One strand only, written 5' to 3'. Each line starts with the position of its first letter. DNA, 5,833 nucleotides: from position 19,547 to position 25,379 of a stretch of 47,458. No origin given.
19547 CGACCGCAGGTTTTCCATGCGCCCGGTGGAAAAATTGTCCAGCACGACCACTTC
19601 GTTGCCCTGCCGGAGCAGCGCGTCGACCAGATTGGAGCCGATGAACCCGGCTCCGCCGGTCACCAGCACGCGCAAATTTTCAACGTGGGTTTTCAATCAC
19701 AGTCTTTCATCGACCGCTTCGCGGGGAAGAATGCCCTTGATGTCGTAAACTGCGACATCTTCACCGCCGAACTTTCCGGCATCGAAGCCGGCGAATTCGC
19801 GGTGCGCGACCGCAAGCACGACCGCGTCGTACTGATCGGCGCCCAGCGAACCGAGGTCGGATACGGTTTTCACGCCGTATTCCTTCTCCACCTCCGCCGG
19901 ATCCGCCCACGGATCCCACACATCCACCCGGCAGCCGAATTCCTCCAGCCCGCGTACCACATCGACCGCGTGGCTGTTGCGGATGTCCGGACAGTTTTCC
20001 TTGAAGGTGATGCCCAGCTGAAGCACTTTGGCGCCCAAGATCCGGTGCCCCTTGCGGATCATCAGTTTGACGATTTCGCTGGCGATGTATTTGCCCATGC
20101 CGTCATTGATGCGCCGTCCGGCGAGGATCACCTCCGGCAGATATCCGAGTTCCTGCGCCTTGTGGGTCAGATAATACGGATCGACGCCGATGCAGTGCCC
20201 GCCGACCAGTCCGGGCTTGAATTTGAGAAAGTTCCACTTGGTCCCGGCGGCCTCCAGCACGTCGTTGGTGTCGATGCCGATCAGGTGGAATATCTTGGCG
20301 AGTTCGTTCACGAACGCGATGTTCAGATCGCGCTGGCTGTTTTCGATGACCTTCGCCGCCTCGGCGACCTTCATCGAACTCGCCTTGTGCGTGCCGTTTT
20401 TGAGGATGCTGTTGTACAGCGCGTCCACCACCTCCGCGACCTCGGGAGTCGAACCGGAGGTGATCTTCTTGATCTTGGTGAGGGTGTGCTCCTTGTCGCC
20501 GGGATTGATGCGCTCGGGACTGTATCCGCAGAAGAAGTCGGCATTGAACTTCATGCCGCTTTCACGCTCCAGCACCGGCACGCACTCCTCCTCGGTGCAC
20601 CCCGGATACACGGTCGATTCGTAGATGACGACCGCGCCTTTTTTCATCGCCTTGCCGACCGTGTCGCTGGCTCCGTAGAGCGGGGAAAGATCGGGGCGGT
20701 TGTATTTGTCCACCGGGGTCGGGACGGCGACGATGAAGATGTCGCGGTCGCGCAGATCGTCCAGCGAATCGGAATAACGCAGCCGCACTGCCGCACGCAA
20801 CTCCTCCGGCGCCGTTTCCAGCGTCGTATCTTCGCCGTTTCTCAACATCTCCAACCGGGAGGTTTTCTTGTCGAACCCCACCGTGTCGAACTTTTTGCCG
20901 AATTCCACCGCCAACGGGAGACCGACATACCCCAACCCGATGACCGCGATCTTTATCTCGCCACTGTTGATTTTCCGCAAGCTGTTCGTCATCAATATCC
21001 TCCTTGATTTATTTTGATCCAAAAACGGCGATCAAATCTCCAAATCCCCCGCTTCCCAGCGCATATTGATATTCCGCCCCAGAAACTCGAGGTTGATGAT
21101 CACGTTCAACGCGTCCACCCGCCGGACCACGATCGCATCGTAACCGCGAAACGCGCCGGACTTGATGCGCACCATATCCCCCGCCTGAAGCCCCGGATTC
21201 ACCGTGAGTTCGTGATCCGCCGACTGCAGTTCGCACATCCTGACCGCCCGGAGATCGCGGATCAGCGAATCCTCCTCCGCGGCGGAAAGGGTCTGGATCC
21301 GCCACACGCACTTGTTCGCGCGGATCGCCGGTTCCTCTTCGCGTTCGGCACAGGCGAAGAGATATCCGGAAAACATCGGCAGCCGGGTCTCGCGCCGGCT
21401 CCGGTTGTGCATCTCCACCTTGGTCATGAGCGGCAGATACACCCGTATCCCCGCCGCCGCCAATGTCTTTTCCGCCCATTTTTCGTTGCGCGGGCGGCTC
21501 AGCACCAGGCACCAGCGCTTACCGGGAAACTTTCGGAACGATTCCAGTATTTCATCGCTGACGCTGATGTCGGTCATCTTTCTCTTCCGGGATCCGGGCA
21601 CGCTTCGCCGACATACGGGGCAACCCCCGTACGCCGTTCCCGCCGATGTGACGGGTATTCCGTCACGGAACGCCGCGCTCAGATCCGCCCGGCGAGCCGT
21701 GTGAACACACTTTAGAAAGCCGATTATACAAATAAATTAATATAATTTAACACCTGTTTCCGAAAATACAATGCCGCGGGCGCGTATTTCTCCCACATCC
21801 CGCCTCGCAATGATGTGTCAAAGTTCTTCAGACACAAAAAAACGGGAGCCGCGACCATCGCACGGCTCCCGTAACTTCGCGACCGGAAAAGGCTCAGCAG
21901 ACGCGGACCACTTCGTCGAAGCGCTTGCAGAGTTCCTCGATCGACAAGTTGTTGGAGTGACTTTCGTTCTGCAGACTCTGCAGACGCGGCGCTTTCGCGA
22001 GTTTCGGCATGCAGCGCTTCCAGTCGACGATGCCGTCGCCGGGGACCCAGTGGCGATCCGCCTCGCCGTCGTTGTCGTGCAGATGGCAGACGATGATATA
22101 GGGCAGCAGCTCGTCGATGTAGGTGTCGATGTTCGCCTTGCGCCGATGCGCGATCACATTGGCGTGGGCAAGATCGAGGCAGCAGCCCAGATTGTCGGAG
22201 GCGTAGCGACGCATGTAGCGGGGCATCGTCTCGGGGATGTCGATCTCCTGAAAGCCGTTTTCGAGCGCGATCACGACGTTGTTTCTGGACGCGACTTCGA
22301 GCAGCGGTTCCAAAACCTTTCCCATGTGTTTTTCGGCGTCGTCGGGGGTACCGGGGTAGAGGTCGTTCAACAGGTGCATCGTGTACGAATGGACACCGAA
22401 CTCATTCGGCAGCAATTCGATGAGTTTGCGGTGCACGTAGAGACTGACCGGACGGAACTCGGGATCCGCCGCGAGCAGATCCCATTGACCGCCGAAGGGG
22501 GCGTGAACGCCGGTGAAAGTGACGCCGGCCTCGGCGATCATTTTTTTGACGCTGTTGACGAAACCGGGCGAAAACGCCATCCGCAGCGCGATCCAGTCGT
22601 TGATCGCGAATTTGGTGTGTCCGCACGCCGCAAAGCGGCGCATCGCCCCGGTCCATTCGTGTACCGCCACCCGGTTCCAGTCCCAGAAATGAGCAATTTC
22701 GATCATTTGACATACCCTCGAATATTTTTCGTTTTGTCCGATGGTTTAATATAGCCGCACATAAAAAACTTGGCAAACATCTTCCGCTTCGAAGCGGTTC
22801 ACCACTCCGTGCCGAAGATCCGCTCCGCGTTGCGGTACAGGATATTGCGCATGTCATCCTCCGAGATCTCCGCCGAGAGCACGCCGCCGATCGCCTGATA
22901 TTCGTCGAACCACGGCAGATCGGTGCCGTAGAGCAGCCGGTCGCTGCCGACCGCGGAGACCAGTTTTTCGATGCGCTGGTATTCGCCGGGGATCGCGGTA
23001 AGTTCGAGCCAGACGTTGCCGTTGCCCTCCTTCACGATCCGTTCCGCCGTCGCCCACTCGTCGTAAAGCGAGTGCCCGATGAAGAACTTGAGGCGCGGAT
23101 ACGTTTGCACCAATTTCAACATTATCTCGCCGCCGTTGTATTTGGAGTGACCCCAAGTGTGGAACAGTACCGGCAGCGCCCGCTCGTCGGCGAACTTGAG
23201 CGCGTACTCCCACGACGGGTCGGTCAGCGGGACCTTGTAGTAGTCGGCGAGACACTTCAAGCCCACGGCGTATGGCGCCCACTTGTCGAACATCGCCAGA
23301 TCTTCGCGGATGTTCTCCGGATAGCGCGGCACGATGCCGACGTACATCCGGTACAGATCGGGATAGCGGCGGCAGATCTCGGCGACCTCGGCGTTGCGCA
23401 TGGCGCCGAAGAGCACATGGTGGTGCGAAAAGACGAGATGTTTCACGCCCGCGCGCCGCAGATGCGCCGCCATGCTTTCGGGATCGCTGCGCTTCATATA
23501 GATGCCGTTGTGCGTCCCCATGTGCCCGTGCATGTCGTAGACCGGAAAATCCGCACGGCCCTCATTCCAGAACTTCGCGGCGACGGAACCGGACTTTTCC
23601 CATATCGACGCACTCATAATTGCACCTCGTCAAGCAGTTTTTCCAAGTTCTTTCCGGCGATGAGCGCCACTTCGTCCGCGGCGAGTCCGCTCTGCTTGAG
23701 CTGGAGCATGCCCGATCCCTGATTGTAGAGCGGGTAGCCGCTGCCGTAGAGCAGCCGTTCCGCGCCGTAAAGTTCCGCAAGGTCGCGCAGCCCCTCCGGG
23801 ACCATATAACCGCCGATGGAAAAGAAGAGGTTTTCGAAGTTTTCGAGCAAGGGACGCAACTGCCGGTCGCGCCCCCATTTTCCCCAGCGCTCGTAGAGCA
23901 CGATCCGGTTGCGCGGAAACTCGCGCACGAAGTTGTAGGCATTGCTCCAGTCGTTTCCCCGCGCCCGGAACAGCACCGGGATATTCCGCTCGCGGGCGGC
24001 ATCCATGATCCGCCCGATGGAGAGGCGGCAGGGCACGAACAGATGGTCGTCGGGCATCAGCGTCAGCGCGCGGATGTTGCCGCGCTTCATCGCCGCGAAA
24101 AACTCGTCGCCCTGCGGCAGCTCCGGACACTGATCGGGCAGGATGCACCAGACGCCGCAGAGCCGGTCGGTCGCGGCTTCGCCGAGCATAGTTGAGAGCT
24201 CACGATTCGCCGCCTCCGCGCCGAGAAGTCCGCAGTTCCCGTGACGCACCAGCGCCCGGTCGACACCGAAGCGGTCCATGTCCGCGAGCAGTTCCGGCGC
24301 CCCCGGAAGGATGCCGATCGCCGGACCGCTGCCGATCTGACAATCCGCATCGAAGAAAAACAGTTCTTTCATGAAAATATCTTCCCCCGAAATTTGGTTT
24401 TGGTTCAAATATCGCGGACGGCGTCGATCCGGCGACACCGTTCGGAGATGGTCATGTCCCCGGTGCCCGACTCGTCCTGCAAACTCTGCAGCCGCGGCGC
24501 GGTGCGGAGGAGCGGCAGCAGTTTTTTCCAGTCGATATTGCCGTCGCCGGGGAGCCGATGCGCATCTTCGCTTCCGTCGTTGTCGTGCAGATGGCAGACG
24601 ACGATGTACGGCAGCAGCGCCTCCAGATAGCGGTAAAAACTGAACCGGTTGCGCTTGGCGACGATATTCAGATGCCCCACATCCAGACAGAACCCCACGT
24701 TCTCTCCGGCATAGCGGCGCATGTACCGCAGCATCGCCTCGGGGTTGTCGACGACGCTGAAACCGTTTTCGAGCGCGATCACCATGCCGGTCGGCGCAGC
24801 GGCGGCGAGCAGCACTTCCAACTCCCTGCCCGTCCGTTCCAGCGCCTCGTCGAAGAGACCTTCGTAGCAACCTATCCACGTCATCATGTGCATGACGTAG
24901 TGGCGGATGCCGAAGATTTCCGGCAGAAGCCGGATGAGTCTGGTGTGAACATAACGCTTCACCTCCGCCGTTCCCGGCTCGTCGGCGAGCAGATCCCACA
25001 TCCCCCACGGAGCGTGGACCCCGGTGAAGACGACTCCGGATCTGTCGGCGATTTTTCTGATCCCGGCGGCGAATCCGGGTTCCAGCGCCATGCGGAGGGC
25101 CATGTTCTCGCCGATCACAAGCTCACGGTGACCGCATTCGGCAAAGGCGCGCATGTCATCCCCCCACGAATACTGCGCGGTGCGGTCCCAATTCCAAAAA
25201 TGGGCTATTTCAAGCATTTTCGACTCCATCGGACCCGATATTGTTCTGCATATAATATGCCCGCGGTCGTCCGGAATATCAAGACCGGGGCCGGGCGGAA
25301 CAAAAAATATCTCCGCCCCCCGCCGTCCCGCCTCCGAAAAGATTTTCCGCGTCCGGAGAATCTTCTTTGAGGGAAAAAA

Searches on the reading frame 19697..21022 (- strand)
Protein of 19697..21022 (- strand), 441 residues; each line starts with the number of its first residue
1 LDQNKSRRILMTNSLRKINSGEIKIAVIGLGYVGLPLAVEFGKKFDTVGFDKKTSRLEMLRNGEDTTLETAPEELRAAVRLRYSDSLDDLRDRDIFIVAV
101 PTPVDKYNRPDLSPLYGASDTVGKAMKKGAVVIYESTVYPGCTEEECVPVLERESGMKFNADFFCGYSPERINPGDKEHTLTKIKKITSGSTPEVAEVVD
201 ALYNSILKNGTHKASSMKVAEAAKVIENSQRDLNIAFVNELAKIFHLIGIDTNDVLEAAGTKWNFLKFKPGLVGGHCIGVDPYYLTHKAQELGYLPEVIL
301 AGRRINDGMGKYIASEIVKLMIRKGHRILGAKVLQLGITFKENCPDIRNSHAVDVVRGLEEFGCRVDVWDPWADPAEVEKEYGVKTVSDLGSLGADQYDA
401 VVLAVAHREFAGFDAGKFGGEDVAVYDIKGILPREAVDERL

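Call 11: search_protein_families(library=pfam, proteins=[window:19697-21022:-], max_evalue=0.001)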
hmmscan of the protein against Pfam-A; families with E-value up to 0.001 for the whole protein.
window:19697-21022:- (441 aa): 4 families
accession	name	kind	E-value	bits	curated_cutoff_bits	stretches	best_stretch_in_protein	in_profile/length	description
PF03721.20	UDPG_MGDP_dh_N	-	3.5e-31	108.7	27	1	24-197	2-181/187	UDP-glucose/GDP-mannose dehydrogenase family, NAD binding domain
PF00984.24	UDPG_MGDP_dh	-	3.9e-25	88.2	25.4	1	219-307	2-93/94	UDP-glucose/GDP-mannose dehydrogenase family, central domain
PF03720.21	UDPG_MGDP_dh_C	-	2e-22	79.9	30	1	336-432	3-101/103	UDP-glucose/GDP-mannose dehydrogenase family, UDP binding domain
PF03446.21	NAD_binding_2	-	0.00083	19.8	21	0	24-145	1-102/161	NAD binding domain of 6-phosphogluconate dehydrogenase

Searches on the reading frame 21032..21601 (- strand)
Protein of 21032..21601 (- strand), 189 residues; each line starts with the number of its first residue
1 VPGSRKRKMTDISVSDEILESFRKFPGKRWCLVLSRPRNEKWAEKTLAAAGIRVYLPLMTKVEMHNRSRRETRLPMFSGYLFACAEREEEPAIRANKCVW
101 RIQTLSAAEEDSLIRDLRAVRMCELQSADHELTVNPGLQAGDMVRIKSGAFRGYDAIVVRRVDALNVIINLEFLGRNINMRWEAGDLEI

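Call 11: search_protein_families(library=pfam, proteins=[window:21032-21601:-], max_evalue=0.001)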
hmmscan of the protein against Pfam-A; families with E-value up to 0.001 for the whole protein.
window:21032-21601:- (189 aa): 1 family
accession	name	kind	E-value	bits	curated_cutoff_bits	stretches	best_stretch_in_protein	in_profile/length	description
PF02357.24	NusG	-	1.1e-09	39.1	22.2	1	28-90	1-60/93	Transcription termination factor nusG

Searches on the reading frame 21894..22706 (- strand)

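Call 11: search_protein_families(library=pfam, proteins=[window:21894-22706:-], max_evalue=0.001)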
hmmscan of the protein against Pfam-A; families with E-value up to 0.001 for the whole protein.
window:21894-22706:- (270 aa): 1 family
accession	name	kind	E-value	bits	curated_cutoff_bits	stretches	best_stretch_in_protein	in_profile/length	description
PF01261.30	AP_endonuc_2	-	2.6e-22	80.2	31.1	1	42-238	22-218/249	Xylose isomerase-like TIM barrel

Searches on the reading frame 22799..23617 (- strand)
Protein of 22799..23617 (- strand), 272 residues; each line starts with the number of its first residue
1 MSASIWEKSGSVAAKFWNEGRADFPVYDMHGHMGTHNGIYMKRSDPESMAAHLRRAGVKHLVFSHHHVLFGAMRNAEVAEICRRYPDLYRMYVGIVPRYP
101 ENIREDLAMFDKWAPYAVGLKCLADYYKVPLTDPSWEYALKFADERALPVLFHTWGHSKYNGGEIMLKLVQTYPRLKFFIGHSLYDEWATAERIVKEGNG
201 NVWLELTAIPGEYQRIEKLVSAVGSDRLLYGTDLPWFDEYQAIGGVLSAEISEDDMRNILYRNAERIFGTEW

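Call 11: search_protein_families(library=pfam, proteins=[window:22799-23617:-], max_evalue=0.001)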
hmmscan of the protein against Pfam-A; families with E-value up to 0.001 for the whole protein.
window:22799-23617:- (272 aa): 2 families
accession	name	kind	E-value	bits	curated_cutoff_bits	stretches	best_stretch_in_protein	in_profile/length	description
PF04909.20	Amidohydro_2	-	5.5e-17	62.9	26.4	1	28-269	2-288/289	Amidohydrolase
PF01026.27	TatD_DNase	-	3.9e-09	36.7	27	1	28-239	2-209/253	TatD related DNase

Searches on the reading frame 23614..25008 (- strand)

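Call 87: search_protein_families(library=pfam, proteins=[window:23614-25008:-], max_evalue=0.01)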
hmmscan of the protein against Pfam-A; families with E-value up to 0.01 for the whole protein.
window:23614-25008:- (464 aa): 1 family
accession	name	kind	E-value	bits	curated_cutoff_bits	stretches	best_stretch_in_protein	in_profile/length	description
PF04909.20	Amidohydro_2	-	9.8e-10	39.1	26.4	1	241-459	25-287/289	Amidohydrolase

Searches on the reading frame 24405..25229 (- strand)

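Call 11: search_protein_families(library=pfam, proteins=[window:24405-25229:-], max_evalue=0.001)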
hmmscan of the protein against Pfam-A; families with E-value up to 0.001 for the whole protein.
window:24405-25229:- (274 aa): 1 family
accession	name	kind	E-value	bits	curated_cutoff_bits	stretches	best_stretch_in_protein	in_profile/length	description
PF01261.30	AP_endonuc_2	-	1.9e-18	67.5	31.1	1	46-242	22-217/249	Xylose isomerase-like TIM barrel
